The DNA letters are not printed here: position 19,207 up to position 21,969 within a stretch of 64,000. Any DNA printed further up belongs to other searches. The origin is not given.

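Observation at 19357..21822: beta-CASP/MBL nuclease-like protein with a 390-aa uncharacterised C-terminal extension inside a CAZyme locus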

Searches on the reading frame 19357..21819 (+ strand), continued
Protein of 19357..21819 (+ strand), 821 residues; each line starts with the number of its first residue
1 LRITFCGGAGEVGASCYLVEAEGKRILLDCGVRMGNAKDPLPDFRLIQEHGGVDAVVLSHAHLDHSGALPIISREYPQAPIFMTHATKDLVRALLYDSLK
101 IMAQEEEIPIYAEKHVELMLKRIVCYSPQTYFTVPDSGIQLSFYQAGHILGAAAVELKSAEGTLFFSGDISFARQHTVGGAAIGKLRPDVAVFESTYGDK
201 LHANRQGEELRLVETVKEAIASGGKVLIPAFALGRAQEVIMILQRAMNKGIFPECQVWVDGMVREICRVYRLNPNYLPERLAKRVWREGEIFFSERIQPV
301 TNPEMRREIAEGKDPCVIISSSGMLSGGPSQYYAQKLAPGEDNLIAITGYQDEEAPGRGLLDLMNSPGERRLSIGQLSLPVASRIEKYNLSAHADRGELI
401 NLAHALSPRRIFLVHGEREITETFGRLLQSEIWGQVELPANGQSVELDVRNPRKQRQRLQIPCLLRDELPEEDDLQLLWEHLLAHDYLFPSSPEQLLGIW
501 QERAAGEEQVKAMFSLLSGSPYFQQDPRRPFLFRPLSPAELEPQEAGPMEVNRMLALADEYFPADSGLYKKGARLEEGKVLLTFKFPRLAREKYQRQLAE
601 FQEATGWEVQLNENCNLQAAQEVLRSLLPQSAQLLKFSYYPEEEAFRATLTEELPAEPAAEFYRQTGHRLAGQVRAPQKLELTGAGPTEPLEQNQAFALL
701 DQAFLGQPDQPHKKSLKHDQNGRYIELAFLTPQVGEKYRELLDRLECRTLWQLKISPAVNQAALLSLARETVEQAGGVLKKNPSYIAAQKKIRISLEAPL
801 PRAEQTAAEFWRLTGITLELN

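Call 75: list_cluster_members(proteins=[window:19357-21819:+, P0001, P0121, P0176])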
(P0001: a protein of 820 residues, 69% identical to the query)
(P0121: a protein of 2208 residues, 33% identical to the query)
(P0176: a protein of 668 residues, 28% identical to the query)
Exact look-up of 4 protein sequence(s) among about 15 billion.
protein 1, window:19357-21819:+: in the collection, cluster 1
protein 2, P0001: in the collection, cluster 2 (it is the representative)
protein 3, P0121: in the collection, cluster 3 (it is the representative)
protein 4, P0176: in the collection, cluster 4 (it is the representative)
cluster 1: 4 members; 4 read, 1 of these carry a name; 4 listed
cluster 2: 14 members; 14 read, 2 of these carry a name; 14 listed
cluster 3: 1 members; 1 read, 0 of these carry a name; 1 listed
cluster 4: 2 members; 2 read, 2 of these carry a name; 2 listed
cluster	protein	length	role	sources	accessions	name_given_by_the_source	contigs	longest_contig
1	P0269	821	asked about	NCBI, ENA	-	-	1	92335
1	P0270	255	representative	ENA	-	-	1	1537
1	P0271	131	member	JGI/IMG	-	hypothetical protein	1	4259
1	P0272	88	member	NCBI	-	-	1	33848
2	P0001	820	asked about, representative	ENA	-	-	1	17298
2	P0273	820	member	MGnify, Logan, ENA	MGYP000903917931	FL=1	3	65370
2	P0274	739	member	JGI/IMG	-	Cft2 family RNA processing exonuclease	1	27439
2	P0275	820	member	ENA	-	-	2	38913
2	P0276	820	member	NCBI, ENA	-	-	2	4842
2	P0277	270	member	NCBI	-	-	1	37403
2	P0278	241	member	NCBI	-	-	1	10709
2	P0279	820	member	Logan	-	-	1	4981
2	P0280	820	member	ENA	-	-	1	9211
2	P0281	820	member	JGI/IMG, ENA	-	-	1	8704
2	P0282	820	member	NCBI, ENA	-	-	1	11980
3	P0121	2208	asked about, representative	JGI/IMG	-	-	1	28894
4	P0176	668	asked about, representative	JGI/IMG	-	hypothetical protein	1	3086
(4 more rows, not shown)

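Call 89: find_encoding_contigs(protein=window:19357-21819:+, flank=1000, max_places=3)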
Protein window:19357-21819:+ (821 aa): no gene with exactly this product is on record in the collection.

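Call 90: find_encoding_contigs(protein=P0269, flank=1000, max_places=3)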
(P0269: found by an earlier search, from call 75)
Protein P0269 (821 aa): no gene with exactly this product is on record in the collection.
